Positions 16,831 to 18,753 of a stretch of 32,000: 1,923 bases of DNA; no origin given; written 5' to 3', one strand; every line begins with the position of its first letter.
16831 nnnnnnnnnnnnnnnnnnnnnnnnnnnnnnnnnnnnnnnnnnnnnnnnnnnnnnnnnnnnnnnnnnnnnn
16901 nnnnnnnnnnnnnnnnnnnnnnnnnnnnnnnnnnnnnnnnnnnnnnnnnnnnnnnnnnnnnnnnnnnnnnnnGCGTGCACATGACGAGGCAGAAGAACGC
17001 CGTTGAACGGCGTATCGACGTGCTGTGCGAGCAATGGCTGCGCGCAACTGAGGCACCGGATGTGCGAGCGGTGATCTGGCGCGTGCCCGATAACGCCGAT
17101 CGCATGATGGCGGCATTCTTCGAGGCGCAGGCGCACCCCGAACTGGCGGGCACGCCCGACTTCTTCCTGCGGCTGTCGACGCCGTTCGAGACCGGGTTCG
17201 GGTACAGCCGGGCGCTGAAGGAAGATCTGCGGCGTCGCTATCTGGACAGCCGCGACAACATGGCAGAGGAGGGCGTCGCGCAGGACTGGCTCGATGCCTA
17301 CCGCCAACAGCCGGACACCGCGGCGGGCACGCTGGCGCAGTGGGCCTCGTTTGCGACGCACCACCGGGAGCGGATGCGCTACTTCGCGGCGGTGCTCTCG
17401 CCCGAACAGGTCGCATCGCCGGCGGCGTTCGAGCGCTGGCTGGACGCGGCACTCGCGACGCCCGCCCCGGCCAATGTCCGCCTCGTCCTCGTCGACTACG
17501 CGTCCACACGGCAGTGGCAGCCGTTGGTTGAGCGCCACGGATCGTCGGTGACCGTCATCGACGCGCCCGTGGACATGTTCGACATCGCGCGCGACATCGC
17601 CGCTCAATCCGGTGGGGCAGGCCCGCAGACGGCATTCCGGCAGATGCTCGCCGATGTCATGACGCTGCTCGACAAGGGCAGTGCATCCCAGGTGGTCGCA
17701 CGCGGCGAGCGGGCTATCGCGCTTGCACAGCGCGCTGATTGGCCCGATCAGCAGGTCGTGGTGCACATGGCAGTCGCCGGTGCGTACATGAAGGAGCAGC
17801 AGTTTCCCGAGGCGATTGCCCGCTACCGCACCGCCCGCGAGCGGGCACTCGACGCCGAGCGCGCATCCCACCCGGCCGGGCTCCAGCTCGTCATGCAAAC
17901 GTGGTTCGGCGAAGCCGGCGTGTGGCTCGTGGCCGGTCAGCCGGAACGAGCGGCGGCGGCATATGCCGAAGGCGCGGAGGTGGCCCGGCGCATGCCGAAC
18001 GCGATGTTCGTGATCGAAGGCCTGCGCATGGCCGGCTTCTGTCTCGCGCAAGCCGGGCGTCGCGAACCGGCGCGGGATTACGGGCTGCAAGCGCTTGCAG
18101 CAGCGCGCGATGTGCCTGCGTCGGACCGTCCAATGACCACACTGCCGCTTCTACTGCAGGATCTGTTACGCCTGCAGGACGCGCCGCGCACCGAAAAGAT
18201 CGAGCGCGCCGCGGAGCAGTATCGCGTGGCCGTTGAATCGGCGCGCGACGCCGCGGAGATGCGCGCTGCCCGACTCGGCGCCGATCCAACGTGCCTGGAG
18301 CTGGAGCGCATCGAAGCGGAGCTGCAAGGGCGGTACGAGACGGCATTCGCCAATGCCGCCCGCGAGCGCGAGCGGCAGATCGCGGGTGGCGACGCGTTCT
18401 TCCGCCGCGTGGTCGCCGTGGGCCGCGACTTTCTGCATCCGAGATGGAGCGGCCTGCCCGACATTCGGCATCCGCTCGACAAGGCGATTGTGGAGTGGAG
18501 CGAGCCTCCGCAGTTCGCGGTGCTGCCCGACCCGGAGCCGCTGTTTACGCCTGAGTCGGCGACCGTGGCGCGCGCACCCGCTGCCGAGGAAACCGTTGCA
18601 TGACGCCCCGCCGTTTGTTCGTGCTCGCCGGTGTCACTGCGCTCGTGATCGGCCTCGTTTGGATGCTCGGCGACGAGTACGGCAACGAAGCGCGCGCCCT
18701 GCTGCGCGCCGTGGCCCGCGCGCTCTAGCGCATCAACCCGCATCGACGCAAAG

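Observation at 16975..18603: Uncharacterised 542-aa helical-repeat protein in the adaptor slot between vgrG and rhs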

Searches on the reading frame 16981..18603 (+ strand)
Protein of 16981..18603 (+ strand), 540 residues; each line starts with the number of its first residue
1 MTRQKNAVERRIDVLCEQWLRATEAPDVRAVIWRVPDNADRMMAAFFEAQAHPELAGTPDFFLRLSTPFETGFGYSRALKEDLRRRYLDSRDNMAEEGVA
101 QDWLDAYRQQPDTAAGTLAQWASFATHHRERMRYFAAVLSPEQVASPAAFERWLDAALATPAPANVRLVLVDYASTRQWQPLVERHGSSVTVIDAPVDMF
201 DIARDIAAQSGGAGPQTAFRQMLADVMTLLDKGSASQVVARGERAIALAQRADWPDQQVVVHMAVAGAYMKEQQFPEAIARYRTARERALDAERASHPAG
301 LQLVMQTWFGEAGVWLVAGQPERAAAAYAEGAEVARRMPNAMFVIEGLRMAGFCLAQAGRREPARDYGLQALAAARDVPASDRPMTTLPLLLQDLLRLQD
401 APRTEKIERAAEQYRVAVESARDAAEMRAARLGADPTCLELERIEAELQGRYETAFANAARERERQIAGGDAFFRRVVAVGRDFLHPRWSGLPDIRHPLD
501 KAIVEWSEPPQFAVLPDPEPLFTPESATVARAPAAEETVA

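Call 6: search_protein_families(library=pfam, proteins=[window:16981-18603:+], max_evalue=1)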
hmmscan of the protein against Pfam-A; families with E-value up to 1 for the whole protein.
window:16981-18603:+ (540 aa): 4 families
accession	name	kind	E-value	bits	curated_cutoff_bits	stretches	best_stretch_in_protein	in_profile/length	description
PF13424.12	TPR_12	-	0.016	15.8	30.1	2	318-376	16-76/77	Tetratricopeptide repeat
PF07719.23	TPR_2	-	0.017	15.7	27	0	261-287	3-29/34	Tetratricopeptide repeat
PF24575.1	TPR_Slam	-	0.092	13.6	35.2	0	257-292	45-80/104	Surface lipoprotein assembly modifier, N-terminal TPR repeats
PF13414.12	TPR_11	-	0.3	11.2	26.8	1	268-285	3-20/42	TPR repeat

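Call 7: search_protein_families(library=ncbifam, proteins=[window:16981-18603:+], max_evalue=1)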
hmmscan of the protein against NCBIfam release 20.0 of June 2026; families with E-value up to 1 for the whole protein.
window:16981-18603:+ (540 aa): 2 families
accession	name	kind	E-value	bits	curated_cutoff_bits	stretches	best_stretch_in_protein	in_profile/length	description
TIGR02521.1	type_IV_pilW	equivalog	0.085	12.4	154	0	335-388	125-178/234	type IV pilus biogenesis/stability protein PilW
TIGR02552.1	LcrH_SycD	equivalog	0.36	10.6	104.8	0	307-366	54-107/136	SycD/LcrH family type III secretion system chaperone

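Call 8: find_homologous_proteins(query=window:16981-18603:+)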
Query window:16981-18603:+ (540 aa): 108 proteins with E <= 0.001 among 8000 candidates.
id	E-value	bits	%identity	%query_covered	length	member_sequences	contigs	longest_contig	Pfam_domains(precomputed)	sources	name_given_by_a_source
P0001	0.0e+0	1185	100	100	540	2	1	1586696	-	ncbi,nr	ncbi:hypothetical protein [Cognatilysobacter bugurensis]|nr:hypothetical protein [Lysobacter buguren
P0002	1.0e-214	732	62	97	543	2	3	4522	-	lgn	-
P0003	2.1e-208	711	60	100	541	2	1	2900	-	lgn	-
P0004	2.3e-207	708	61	100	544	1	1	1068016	-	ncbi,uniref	ncbi:hypothetical protein ACFQZQ_04745 [Lysobacter koreensis]|uniref:Tetratricopeptide repeat protei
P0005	1.2e-201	689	60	100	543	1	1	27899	-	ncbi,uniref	ncbi:hypothetical protein ACFOLC_15635 [Lysobacter cavernae]|uniref:Tetratricopeptide repeat protein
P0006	2.8e-197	674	61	97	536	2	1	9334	-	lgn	-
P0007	2.1e-195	668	60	97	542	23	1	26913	-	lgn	-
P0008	2.7e-195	668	59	99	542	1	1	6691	-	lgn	-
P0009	5.7e-193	660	57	99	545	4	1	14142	-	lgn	-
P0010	2.1e-192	658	57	97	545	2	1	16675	-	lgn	-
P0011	6.9e-190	650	58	97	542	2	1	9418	-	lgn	-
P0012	6.8e-184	630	56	98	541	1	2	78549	-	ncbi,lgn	ncbi:MAG: hypothetical protein ACREPV_06175 [Lysobacter sp.]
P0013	1.7e-183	629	56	96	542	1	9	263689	-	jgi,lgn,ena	-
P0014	5.1e-183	627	54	99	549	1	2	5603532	-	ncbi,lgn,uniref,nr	ncbi:hypothetical protein LT85_3559 [Collimonas arenae]|uniref:Uncharacterized protein n=1 Tax=Colli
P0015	5.8e-183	627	56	96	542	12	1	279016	-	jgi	jgi:tetratricopeptide (TPR) repeat protein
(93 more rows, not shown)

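Call 14: search_solved_structures(query=A1, max_evalue=1)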
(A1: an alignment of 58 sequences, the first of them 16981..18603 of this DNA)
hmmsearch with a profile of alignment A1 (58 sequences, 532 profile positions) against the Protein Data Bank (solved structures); distinct sequences matched with E-value up to 1: 5.
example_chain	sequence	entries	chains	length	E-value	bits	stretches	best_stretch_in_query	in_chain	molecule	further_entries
4tql_A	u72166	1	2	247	0.13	13.9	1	398-484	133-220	Three helix bundle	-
5y5x_I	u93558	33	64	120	0.16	13.6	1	395-471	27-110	V-type ATP synthase, subunit (VAPC-THERM) | V-type ATP synthase subunit G | V-type ATP synthase, subunit G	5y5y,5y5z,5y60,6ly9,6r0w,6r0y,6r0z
3v6i_B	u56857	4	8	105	0.58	11.7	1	392-471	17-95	V-type ATP synthase, subunit (VAPC-THERM) | V-type ATPase subunit G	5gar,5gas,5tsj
6qum_I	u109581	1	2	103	0.91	11.1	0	392-471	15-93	V-type ATP synthase, subunit (VAPC-THERM)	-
3j0j_I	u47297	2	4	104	0.94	11.1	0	392-471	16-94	V-type ATP synthase, subunit (VAPC-THERM)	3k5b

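Call 15: search_protein_families(library=padloc, proteins=[window:16981-18603:+], max_evalue=1)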
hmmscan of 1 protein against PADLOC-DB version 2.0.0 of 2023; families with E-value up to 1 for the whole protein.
window:16981-18603:+ (540 aa): 0 families

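Call 16: find_related_loci(query=A1, collection=genome_contigs, flank=10000)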
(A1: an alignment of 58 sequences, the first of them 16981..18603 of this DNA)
Query A1 (540 aa) in genome_contigs; peptide patterns used: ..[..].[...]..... (x = any residue, [..] = any of these).
55 stretches matched a pattern; 52 encode a relative of the query (tblastn E <= 1e-3); 52 distinct loci.
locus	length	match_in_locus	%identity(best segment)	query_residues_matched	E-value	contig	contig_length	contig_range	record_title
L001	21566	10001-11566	63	1-522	0e+0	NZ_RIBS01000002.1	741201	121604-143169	Montanilutibacter psychrotolerans strain ZS60 contig2, whole genome shotgun sequence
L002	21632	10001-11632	61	1-540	0e+0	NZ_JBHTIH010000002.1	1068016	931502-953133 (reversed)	Lysobacter koreensis strain CCUG 55491 GCM70027547_1, whole genome shotgun sequence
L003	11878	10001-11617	60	1-539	0e+0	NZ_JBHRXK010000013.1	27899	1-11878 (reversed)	Lysobacter cavernae strain KCTC 42875 spades_K_25_97_13, whole genome shotgun sequence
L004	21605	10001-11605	59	1-534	0e+0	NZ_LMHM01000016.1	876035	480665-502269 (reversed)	Lysobacter sp. Root690 contig_7, whole genome shotgun sequence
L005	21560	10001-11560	55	5-517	0e+0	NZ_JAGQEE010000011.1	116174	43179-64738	Collimonas humicola strain RLT1W51 NODE_11_length_116174_cov_47.282825, whole genome shotgun sequence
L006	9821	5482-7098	54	5-536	0e+0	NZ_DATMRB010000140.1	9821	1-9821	MAG: Collimonas sp. isolate SMAG_U12944 k141_3281566, whole genome shotgun sequence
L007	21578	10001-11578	55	5-523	0e+0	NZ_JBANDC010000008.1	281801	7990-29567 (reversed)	Collimonas rhizosphaerae strain H4R21 EFN1FPJH8, whole genome shotgun sequence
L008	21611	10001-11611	55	5-534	0e+0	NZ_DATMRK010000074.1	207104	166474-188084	MAG: Collimonas sp. isolate SMAG_U12953 k141_2116259, whole genome shotgun sequence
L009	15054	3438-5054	53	5-536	0e+0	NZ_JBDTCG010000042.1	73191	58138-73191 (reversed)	MAG: Collimonas sp. isolate cluster2_bin.150 k127_2961301, whole genome shotgun sequence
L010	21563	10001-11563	55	5-518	0e+0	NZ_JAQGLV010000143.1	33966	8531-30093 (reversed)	MAG: Collimonas fungivorans isolate RYN_544 scaffold_19496, whole genome shotgun sequence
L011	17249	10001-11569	55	2-524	0e+0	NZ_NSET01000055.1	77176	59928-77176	Xanthomonas maliensis strain LMG 27592 LMG27592_contig_55, whole genome shotgun sequence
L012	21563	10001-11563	54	5-522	0e+0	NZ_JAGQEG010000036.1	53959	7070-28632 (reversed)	Collimonas silvisoli strain RXD178 NODE_36_length_53959_cov_43.910889, whole genome shotgun sequence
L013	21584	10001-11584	56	1-529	2e-174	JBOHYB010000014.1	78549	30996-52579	MAG: Lysobacter sp. isolate SD8048_metabat2.bin.17 NODE_38_length_78549_cov_6.142957, whole genome shotgun sequence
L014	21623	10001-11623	54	5-540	2e-163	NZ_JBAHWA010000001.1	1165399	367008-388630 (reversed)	Lysobacter sp. CCNWLW3 scaffold1, whole genome shotgun sequence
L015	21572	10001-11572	54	1-521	1e-154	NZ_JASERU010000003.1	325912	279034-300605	Fulvimonas sp. R45 NODE_3_length_325912_cov_73.425379, whole genome shotgun sequence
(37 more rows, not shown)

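Call 18: predict_structure(alignment_id=A1)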
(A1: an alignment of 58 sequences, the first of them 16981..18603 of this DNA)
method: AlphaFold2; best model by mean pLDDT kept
length: 540 residues; sequences in the alignment: 58
mean_pLDDT: 92.3   pTM: 0.86
mean pLDDT of the five models: 92.3, 91.7, 91.4, 91.4, 89.9
residues with pLDDT >= 90: 445; 70-90: 68; 50-70: 11; < 50: 16
segments of 3 or more residues with pLDDT < 50: 526-540
pLDDT, mean of each block of 10 residues (from residue 1): 82 95 94 95 93 81 95 97 93 88 87 96 94 95 95 95 88 95 96 92 84 85 94 96 98 98 98 98 99 97 98 98 99 95 97 98 98 96 97 98 98 96 96 95 96 94 96 98 95 88 72 92 60 41
secondary structure, 60 per line:
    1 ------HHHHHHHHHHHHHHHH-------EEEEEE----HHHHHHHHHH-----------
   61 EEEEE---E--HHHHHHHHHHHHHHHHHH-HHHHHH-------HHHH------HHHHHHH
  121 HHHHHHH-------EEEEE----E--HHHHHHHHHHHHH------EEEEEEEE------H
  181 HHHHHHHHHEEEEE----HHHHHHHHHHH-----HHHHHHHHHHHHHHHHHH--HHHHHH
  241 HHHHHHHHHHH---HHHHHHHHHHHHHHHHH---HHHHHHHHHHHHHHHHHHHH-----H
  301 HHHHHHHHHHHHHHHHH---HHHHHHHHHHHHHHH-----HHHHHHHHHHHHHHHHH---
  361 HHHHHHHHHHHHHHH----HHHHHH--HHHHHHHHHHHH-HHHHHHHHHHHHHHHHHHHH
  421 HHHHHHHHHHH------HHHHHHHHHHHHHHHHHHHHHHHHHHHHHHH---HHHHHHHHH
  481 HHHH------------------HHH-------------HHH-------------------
elements in order: H7-22 E30-35 H40-49 E61-65 H72-89 H91-96 H104-107 H114-127 E135-139 H147-159 E166-173 H180-189 E190-194 H199-209 H215-232 H235-251 H255-271 H275-294 H300-317 H321-335 H341-357 H361-375 H380-385 H388-399 H401-431 H438-468 H472-484

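Call 29: fold_search(model_id=the predicted structure, library=pdb)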
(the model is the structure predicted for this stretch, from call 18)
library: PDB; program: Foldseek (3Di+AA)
matches with E <= 10: 1230; with E <= 0.001: 26
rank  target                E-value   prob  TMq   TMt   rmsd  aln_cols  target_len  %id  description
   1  6hc2_S                5.6e-05  1.00  0.28  0.40  20.2       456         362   12  Crystal structure of NuMA/LGN hetero-hexamers (released 2019-05-29)
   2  3sf4_A                1.1e-04  1.00  0.27  0.40  21.4       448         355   13  Crystal structure of the complex between the conserved cell polarity proteins Inscuteable and LGN (released 2011-11-23)
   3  3sf4_C                1.4e-04  1.00  0.28  0.41  20.8       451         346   13  Crystal structure of the complex between the conserved cell polarity proteins Inscuteable and LGN (released 2011-11-23)
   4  6hc2_A                1.4e-04  1.00  0.28  0.39  20.3       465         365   12  Crystal structure of NuMA/LGN hetero-hexamers (released 2019-05-29)
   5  6hc2_E                1.6e-04  1.00  0.28  0.39  20.4       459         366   12  Crystal structure of NuMA/LGN hetero-hexamers (released 2019-05-29)
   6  8rsv_B                1.8e-04  1.00  0.28  0.38  20.7       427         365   14  Rap from bacteriophage Phi3T in presence of pheromone RRGHTAS (released 2024-07-24)
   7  6hc2_C                2.0e-04  1.00  0.28  0.39  20.5       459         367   12  Crystal structure of NuMA/LGN hetero-hexamers (released 2019-05-29)
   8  3sf4_B                2.2e-04  1.00  0.28  0.41  19.4       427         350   13  Crystal structure of the complex between the conserved cell polarity proteins Inscuteable and LGN (released 2011-11-23)
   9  3q15_B                2.4e-04  1.00  0.30  0.46  13.2       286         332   15  Crystal Structure of RapH complexed with Spo0F (released 2011-02-23)
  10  8rtc_A                3.7e-04  1.00  0.28  0.40  13.5       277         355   14  Rap from bacteriophage Phi3T in presence of pheromone RGHTS (released 2024-07-24)
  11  3q15_A                4.6e-04  1.00  0.30  0.43  14.0       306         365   17  Crystal Structure of RapH complexed with Spo0F (released 2011-02-23)
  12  6t3h_B                4.8e-04  1.00  0.28  0.40  16.9       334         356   15  Structure of the Rap conjugation gene regulator of the plasmid pLS20 in apo form (released 2020-06-24)
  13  6t3h_A                5.6e-04  1.00  0.28  0.41  14.8       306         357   16  Structure of the Rap conjugation gene regulator of the plasmid pLS20 in apo form (released 2020-06-24)
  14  4g2v_A                5.8e-04  1.00  0.27  0.42  18.4       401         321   10  Structure complex of LGN binding with FRMPD1 (released 2013-01-23)
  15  8rtc_B                6.3e-04  1.00  0.28  0.39  14.8       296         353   14  Rap from bacteriophage Phi3T in presence of pheromone RGHTS (released 2024-07-24)
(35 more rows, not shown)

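Call 35: search_protein_families(library=pfam, alignment_id=A1, max_evalue=0.1)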
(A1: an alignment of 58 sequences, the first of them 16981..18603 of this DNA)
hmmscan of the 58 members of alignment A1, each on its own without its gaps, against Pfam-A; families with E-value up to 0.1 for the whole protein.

A. member 1, window:16981-18603:+ (540 aa): 3 families
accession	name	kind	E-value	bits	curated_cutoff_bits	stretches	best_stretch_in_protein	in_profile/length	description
PF13424.12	TPR_12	-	0.016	15.8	30.1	1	318-376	16-76/77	Tetratricopeptide repeat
PF07719.23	TPR_2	-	0.017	15.7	27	0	261-287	3-29/34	Tetratricopeptide repeat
PF24575.1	TPR_Slam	-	0.092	13.6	35.2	0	257-292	45-80/104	Surface lipoprotein assembly modifier, N-terminal TPR repeats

B. families by the number of members that match (of 58 scanned): 36 families (the first 25 are shown)
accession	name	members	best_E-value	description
PF13424.12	TPR_12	26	1.2e-08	Tetratricopeptide repeat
PF07719.23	TPR_2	23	2.4e-05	Tetratricopeptide repeat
PF00515.34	TPR_1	8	3.3e-05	Tetratricopeptide repeat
PF13176.12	TPR_7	7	0.013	Tetratricopeptide repeat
PF13432.12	TPR_16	4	2.9e-05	Tetratricopeptide repeat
PF21325.3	SHPRH_helical-1st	3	0.021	E3 ubiquitin-protein ligase SHPRH, first helical domain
PF13374.12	TPR_10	2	2.1e-05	Tetratricopeptide repeat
PF04513.17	Baculo_PEP_C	2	0.003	Baculovirus polyhedron envelope protein, PEP, C terminus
PF12895.13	ANAPC3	2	0.0037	Anaphase-promoting complex, cyclosome, subunit 3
PF13414.12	TPR_11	2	0.0038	TPR repeat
PF04751.20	DarP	2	0.03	Dual-action ribosomal maturation protein DarP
PF14938.12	SNAP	2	0.068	Soluble NSF attachment protein, SNAP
PF13428.12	TPR_14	1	0.00023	Tetratricopeptide repeat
PF01442.23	Apolipoprotein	1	0.0081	Apolipoprotein A1/A4/E domain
PF22737.1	NNH6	1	0.0082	NACHT N-terminal Helical domain 6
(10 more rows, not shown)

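Call 49: search_protein_representatives(alignment_id=A1)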
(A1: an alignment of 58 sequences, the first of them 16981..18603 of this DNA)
Query: 58 sequences, 532 profile positions. Proteins with E-value up to 0.001 (for the whole library): 1187; up to 1e-10: 820; up to 1e-30: 446. The best 150 are listed.
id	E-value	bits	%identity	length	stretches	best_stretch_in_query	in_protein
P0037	2.2e-227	772.2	-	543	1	1-527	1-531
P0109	1.6e-181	620.9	-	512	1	1-492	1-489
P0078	1.9e-181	620.6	-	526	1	6-521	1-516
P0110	3.1e-181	619.9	-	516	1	4-511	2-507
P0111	1.9e-179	614.0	-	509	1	1-500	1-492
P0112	2.5e-176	603.7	-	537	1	3-521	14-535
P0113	4.8e-172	589.6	-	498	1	4-487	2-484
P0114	5.8e-170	582.7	-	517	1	1-509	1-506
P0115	3.6e-168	576.8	-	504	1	3-497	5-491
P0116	2.0e-167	574.3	-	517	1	2-511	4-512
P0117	2.8e-167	573.9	-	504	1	3-490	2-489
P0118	3.8e-163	560.2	-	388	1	1-384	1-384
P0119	1.0e-162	558.8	-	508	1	1-487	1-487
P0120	2.7e-158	544.2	-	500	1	1-487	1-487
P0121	1.6e-156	538.3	-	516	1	3-497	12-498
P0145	4.6e-94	332.2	-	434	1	2-398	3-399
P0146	2.5e-92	326.5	-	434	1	2-413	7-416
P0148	6.1e-92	325.2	-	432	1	2-399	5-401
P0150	6.8e-91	321.8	-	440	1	2-398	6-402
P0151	1.4e-90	320.7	-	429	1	2-398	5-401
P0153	3.2e-89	316.3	-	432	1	3-398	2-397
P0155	1.0e-87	311.3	-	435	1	2-401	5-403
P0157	1.2e-87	311.0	-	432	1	2-400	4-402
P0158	1.3e-87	310.9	-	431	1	2-416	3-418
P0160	2.6e-87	309.9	-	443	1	2-401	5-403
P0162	1.1e-86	307.9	-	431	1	2-411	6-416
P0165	7.5e-86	305.1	-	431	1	3-400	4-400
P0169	1.0e-84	301.4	-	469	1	202-395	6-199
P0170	2.4e-84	300.2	-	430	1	2-400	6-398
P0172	7.2e-84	298.6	-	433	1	1-400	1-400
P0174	4.3e-82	292.7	-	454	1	2-398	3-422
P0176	8.1e-81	288.5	-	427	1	3-396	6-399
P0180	1.2e-79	284.7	-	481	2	2-297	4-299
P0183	3.7e-79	283.0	-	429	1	2-400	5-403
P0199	5.1e-77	276.0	-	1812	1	4-397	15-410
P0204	2.1e-75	270.6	-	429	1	3-400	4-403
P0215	2.7e-73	263.7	-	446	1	1-402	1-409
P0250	2.1e-66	241.0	-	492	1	2-378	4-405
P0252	3.0e-66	240.4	-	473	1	2-402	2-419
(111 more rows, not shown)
